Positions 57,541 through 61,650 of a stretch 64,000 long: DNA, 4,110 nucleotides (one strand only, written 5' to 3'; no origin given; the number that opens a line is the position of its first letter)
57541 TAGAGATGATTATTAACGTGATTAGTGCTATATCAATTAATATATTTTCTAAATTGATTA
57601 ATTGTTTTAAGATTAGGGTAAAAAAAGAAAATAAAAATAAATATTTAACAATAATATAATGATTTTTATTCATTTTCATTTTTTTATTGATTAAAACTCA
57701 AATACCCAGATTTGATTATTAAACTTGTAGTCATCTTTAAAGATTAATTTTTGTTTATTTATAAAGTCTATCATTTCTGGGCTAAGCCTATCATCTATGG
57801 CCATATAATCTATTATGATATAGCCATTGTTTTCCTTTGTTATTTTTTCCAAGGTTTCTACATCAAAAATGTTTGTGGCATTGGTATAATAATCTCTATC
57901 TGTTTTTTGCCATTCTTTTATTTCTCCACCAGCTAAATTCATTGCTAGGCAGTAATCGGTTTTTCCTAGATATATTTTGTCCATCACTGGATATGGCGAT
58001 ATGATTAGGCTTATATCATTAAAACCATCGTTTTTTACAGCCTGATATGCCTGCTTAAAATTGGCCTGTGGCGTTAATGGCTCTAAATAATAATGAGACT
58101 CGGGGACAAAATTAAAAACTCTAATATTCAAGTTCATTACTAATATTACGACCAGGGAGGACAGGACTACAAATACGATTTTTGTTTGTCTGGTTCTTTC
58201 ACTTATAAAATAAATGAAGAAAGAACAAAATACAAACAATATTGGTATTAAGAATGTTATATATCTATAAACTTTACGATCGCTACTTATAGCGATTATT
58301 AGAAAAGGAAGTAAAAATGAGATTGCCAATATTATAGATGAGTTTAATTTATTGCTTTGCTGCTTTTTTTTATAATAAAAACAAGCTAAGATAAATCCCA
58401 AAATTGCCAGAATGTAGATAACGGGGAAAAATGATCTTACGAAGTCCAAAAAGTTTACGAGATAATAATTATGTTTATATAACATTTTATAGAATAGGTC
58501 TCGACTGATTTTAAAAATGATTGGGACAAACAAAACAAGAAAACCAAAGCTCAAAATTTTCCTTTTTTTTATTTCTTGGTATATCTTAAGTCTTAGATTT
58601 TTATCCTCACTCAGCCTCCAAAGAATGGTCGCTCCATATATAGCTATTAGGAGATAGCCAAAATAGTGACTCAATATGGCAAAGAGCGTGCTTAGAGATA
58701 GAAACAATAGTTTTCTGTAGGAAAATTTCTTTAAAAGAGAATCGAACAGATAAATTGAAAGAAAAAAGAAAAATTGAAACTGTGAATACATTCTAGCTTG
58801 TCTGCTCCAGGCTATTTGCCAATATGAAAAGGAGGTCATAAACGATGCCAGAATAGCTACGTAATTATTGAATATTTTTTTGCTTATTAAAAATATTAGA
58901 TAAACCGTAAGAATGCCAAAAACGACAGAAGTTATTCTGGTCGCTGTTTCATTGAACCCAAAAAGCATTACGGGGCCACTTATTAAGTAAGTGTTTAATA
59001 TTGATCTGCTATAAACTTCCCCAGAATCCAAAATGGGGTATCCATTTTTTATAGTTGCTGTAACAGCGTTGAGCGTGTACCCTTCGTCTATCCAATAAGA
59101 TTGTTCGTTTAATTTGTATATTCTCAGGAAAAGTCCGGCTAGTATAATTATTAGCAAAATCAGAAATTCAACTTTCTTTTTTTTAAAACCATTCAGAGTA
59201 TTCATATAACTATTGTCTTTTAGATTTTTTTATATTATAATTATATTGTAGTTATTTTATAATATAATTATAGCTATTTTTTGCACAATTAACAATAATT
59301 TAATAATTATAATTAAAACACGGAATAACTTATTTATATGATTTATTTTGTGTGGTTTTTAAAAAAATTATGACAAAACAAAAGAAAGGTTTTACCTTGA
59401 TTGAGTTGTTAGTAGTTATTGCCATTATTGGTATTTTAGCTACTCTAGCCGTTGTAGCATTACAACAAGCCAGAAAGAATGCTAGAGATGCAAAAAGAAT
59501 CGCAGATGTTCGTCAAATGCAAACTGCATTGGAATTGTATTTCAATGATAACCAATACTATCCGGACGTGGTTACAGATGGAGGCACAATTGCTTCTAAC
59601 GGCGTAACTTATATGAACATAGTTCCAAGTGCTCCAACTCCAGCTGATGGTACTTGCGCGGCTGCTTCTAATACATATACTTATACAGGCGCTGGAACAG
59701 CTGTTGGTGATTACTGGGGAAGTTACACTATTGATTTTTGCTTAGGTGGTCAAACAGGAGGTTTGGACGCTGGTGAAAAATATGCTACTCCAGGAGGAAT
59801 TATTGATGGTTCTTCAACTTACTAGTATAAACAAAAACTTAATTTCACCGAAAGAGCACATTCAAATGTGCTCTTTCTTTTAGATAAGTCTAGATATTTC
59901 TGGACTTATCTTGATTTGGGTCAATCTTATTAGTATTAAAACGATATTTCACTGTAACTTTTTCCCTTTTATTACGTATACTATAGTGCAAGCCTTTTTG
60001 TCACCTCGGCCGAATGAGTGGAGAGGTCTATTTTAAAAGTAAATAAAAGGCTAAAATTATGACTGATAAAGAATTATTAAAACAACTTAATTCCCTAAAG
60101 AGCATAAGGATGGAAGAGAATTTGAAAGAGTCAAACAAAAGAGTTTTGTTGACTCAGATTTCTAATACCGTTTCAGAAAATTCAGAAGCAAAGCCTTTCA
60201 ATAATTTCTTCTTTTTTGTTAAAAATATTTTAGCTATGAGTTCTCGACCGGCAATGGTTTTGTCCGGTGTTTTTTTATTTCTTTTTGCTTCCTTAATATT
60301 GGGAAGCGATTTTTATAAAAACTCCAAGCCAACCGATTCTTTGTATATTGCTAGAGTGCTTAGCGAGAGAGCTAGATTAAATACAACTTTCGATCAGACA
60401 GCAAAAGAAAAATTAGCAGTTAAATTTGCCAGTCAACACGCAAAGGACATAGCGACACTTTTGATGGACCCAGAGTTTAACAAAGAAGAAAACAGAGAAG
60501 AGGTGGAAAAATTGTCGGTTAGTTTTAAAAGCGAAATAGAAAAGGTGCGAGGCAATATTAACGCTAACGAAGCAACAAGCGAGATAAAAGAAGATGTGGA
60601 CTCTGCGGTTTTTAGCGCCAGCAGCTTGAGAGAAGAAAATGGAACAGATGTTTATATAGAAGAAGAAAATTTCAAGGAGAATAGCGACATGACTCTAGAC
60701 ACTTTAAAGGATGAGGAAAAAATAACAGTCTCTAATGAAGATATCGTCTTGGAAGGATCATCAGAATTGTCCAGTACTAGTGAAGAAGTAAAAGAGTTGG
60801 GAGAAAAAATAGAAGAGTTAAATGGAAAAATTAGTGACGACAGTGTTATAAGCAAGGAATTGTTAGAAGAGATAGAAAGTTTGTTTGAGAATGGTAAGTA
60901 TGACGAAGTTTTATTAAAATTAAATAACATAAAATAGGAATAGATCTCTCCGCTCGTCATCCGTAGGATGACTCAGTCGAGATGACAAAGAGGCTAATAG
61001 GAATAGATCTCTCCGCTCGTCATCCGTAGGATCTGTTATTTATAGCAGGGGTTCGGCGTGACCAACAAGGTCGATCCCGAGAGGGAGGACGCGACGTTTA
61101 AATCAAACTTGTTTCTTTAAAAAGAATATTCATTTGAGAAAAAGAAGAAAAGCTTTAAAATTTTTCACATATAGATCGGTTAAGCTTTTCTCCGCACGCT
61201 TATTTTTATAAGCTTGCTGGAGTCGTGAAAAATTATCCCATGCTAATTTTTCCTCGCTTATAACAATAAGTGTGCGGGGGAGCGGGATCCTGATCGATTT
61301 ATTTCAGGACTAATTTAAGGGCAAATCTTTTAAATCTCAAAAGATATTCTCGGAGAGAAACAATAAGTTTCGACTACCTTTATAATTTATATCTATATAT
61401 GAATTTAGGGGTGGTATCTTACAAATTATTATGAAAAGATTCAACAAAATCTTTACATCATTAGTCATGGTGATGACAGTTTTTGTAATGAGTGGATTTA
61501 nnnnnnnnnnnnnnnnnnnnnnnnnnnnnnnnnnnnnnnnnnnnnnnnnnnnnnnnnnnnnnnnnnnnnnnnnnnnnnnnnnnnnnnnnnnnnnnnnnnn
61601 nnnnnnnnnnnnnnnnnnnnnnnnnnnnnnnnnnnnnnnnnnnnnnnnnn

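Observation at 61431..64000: Unlisted ORF of more than 856 aa: secreted, repetitive, compositionally distinct surface-layer-like protein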

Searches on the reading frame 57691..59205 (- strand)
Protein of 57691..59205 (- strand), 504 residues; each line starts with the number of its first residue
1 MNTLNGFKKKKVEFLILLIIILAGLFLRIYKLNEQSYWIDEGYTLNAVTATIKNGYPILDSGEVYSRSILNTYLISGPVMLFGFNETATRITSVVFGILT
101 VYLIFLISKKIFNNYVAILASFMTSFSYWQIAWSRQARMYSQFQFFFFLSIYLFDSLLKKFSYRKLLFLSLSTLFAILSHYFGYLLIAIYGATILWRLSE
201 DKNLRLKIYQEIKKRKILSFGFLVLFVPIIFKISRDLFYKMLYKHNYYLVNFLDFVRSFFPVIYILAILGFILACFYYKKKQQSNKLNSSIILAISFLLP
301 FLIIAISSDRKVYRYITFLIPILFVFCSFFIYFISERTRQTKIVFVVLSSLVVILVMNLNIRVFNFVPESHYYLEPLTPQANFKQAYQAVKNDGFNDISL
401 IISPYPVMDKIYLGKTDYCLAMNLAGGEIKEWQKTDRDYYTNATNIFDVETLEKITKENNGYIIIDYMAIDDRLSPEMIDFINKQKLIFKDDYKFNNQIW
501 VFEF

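Call 24: search_protein_families(library=pfam, proteins=[window:57691-59205:-], max_evalue=0.001)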
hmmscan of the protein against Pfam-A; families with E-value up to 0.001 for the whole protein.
window:57691-59205:- (504 aa): 2 families
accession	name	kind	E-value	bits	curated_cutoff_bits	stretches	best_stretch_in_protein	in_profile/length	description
PF13231.12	PMT_2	-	2.3e-10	41.4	26.1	1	69-197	4-132/160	Dolichyl-phosphate-mannose-protein mannosyltransferase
PF09586.16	YfhO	-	0.00035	19.5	28.5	1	264-390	343-472/835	Bacterial membrane protein YfhO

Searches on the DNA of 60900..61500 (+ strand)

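Call 53: search_rna_families(source=window, start=60900, end=61500, threshold=evalue, max_evalue=10)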
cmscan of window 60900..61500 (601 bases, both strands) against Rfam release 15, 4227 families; matches with E-value up to 10: 6.
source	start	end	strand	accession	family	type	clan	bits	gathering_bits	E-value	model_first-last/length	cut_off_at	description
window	61400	61466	-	RF00493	snoU2-30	Gene; snRNA; snoRNA; CD-box;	-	18.3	60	1.1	1-70/70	no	Small nucleolar RNA U2-30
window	60997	61044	+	RF02592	Spy392987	Gene; antisense;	-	16.8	47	4.5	1-63/63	no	S. pyogenes antisense RNA 392987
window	61187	61282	+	RF04128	MIR8562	Gene; miRNA;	-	16.4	211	1.6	1-242/242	no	MIR8562 microRNA precursor family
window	61121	61264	+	RF02004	group-II-D1D4-5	Intron;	CL00102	12.7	34.5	3.5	1-201/201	no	Group II catalytic intron D1-D4-5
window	61108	61265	-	RF02842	RefA1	Gene; sRNA;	-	12.6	94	4.6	1-222/222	no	Enterococcus sRNA A1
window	61117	61208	-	RF01295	SCARNA7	Gene; snRNA; snoRNA; scaRNA;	-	9.1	65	5.1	1-330/330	no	Small Cajal body-specific RNA 7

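Call 83: build_rna_model(alignment_id=A5, structure=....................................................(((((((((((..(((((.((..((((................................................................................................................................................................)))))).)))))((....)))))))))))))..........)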
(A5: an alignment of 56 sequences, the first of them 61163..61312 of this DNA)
Model R1 built from alignment A5 (56 sequences, 280 columns); structure: as given.
model positions 148; base pairs 24; branch points 1; effective number of sequences 5.87; information 0.59 bits per position. Calibrated on 0.2 Mb of random sequence (short: E-values are rough).
structure used (alignment columns):
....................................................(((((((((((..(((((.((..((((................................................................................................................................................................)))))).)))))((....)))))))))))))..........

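Call 84: search_with_rna_model(model_id=R1, sources=[window, L002, L003, L004, L005, L006, L007, L008, L009, L010, L011, L012, L013, L014, L015, L016, L017, L018, L019, L020, L021, L022, L023, L024, L025, L026, L027, L028, L029, L030, L031, L032, L033, L034, L035, L036, L037, L038, L039, L040, L041, L042, L043, L044, L045, L046, L047, L048, L049, L050, L051, L052, L053, L054, L055, L056, L057, L058, L059, L060, L061, L062, L063, L064, L065, L066, L067, L068, L069, L070, L071, L072, L073, L074, L075, L076, L077, L078, L079, L080, L081, L082, L083, L084], max_evalue=1)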
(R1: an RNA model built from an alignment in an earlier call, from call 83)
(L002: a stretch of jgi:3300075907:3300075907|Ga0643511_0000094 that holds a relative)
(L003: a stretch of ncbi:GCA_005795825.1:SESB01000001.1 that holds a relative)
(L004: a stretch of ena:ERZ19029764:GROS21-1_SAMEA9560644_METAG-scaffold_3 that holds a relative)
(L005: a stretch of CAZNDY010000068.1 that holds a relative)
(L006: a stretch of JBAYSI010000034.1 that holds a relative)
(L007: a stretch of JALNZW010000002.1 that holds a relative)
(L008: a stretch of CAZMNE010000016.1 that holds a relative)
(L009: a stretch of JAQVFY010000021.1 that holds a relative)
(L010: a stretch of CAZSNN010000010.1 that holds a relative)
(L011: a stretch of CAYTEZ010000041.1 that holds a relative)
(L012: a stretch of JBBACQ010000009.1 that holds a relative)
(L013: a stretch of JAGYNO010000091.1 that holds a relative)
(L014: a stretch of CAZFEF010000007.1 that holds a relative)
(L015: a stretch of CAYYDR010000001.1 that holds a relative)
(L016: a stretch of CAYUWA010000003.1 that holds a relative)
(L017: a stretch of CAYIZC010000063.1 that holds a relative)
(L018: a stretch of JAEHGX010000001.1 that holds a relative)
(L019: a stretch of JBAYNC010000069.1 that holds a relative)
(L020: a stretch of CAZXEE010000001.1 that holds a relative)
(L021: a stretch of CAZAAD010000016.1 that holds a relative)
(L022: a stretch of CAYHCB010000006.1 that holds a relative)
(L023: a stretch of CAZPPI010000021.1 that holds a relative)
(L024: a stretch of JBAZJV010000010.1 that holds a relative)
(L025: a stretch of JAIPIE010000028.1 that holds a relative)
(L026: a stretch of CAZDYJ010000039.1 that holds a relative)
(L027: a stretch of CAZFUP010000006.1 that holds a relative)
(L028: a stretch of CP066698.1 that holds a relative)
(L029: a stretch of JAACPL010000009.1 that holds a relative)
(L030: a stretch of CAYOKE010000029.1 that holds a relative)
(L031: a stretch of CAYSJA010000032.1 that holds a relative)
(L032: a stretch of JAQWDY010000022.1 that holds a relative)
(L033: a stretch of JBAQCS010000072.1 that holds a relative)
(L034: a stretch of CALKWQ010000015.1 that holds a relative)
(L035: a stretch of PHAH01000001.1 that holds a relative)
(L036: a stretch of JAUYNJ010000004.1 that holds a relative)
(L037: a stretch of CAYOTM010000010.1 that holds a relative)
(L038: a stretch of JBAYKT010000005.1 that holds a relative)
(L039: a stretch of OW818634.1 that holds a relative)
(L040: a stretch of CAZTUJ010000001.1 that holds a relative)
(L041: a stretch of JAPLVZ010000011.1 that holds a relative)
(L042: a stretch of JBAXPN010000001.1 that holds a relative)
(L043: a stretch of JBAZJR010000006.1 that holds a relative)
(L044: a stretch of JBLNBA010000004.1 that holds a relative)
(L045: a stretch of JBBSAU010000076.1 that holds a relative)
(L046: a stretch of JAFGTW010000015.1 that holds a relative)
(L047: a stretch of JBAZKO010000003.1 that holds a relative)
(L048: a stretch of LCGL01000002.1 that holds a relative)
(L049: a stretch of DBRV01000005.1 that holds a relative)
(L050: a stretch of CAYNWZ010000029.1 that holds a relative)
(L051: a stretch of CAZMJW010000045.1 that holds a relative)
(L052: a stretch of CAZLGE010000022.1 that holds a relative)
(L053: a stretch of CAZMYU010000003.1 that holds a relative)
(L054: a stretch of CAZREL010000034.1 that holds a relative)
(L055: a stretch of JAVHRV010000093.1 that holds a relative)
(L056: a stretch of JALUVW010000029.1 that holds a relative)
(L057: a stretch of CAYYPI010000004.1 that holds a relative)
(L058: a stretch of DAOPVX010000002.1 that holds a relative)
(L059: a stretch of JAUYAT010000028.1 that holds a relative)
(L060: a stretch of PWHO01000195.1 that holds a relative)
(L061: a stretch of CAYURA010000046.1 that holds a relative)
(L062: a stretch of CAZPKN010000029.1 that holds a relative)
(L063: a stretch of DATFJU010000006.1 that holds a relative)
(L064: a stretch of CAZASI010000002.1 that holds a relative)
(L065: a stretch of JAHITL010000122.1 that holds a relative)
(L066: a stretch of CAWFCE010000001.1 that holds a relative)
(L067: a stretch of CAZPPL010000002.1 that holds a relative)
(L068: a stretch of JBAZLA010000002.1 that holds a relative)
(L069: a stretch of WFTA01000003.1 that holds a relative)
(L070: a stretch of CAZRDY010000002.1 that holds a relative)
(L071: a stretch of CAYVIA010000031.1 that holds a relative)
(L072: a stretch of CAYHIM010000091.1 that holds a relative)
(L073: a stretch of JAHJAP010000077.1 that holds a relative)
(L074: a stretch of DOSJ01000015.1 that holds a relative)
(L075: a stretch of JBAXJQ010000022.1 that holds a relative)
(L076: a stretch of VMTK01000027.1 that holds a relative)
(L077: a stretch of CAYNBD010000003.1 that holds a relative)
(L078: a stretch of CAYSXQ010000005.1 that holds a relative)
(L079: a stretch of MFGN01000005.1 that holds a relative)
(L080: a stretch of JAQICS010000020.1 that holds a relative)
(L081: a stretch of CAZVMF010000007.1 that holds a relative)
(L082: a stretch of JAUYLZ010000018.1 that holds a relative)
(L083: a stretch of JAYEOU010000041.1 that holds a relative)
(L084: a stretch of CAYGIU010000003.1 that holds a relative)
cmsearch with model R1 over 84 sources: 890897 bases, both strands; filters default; matches with E-value up to 1: 89.
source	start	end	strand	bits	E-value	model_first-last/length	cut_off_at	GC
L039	5667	5813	+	140.7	5.6e-31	1-148/148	no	0.49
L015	5664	5812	+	139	1.5e-30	1-148/148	no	0.5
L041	5662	5809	+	136.9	5e-30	1-148/148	no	0.49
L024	5668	5815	+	135.7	9.7e-30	1-148/148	no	0.51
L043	5655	5801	+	134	2.5e-29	1-148/148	no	0.53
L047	5648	5796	+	133.4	3.6e-29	1-148/148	no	0.47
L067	5641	5794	+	131.3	1.1e-28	1-148/148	no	0.42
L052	2090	2235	+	130.6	1.7e-28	1-148/148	no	0.55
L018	5650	5798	+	129.4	3.3e-28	1-148/148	no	0.46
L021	5635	5785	+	128.8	4.7e-28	1-148/148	no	0.48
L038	5650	5798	+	128.5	5.7e-28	1-148/148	no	0.46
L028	5651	5798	+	128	7.5e-28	1-148/148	no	0.47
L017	2197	2344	+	127.6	9.3e-28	1-148/148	no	0.47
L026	3801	3957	+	126.3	2e-27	1-148/148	no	0.52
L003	7758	7902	+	126.2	2e-27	1-148/148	no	0.46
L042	5674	5818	+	126.2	2e-27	1-148/148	no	0.46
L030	532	680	+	125.4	3.1e-27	1-148/148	no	0.5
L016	5658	5801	+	124.5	5.5e-27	1-148/148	no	0.42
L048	5669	5815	+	123.6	8.7e-27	1-148/148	no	0.49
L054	5642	5785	+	122.5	1.7e-26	1-148/148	no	0.52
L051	5481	5630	+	121.4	3e-26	1-148/148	no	0.48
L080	5632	5781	+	119.4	9.7e-26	1-148/148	no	0.49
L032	4411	4565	+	118.1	2e-25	1-148/148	no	0.46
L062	5669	5814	+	117.7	2.4e-25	1-148/148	no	0.5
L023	5644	5795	+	117.5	2.8e-25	1-148/148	no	0.41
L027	5671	5814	+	115.6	8e-25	1-148/148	no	0.47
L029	5645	5795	+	114.4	1.6e-24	1-148/148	no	0.45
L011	2817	2989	+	109.5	2.5e-23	1-148/148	no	0.38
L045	2632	2773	+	109.5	2.6e-23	1-148/148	no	0.46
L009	5619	5793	+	109.4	2.6e-23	1-148/148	no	0.35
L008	5643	5796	+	108.7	4e-23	1-148/148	no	0.38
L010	5643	5796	+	108.7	4e-23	1-148/148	no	0.38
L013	1345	1508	+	107.1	9.7e-23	1-148/148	no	0.35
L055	1109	1258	+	106.5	1.4e-22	1-148/148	no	0.5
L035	5603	5749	+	105.9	2e-22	1-148/148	no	0.46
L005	1668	1841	+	105.8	2e-22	1-148/148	no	0.39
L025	3434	3584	+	105.6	2.3e-22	1-148/148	no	0.42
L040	5603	5752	+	105.2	2.9e-22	1-148/148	no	0.44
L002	7720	7895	+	104.9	3.3e-22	1-148/148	no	0.38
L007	5612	5785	+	104.8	3.6e-22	1-148/148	no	0.37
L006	4886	5063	+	103.4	8e-22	1-148/148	no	0.35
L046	5615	5763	+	102.5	1.3e-21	1-148/148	no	0.41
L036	5602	5747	+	97.6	2e-20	1-148/148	no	0.48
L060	1453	1591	+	97.5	2.2e-20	1-148/148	no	0.43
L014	2279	2427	+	97.4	2.3e-20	1-148/148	no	0.49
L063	5660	5827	+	95.8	5.8e-20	1-148/148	no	0.35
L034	3293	3440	+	94.8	1e-19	1-148/148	no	0.47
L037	5616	5767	+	94.2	1.5e-19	1-148/148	no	0.48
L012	5625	5806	+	93.5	2.1e-19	1-148/148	no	0.35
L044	5610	5755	+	93.1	2.7e-19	1-148/148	no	0.48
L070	5732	5887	+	88.5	3.6e-18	1-148/148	no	0.42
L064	5730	5885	+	88.2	4.2e-18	1-148/148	no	0.43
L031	3294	3439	+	87.7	5.4e-18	1-148/148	no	0.42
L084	5702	5887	+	86.9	8.8e-18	1-148/148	no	0.45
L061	3461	3608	+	86.9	8.9e-18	1-148/148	no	0.45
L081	5686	5872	+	84.3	3.8e-17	1-148/148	no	0.45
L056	285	438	+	79.1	7e-16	1-148/148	no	0.5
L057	4347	4550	+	75.3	6.2e-15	1-148/148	no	0.29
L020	5591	5754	+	73.1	2.2e-14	1-148/148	no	0.46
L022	5724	5813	+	71.3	5.6e-14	1-148/148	no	0.44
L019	2729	2892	+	67.5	4.8e-13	1-148/148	no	0.45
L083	5638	5782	+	65.4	1.6e-12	1-148/148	no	0.49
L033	5733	5820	+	63.1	5.9e-12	1-148/148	no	0.4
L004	7788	7870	+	53.8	1.1e-09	1-148/148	no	0.43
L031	2935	3074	+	47.4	4.1e-08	1-148/148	no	0.49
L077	5720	5879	+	43.4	4e-07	1-148/148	no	0.53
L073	3554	3644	+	40.7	1.8e-06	1-148/148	no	0.29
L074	2410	2570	+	39.4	3.8e-06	1-148/148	no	0.45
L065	2764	2911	+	33.8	8.9e-05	1-148/148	no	0.43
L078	5746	5892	+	32.5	0.00019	1-148/148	no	0.44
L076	5516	5715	+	27.3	0.0035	1-148/148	no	0.53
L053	5753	5848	+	25.3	0.011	1-148/148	no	0.5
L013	1343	1506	-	24.9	0.014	1-148/148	no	0.35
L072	1115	1302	+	24.2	0.02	1-148/148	no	0.43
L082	5676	5880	+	23.1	0.037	1-148/148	no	0.4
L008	5641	5794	-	22.8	0.043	1-148/148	no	0.38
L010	5641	5794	-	22.8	0.043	1-148/148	no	0.38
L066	5681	5838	+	22.1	0.064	1-148/148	no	0.56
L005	1666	1839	-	21.3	0.1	1-148/148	no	0.39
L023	5642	5793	-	21.1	0.11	1-148/148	no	0.41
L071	5586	5825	+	19.9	0.23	1-148/148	no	0.46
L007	5610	5783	-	19.8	0.23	1-148/148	no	0.37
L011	2815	2987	-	19.8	0.24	1-148/148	no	0.38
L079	5628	5770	+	19.7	0.26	1-148/148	no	0.37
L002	7718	7893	-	19.3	0.32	1-148/148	no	0.38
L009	5646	5762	-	19.1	0.35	26-115/148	no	0.37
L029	5643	5793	-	19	0.37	1-148/148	no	0.44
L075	5709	5809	+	18.9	0.4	19-128/148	no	0.46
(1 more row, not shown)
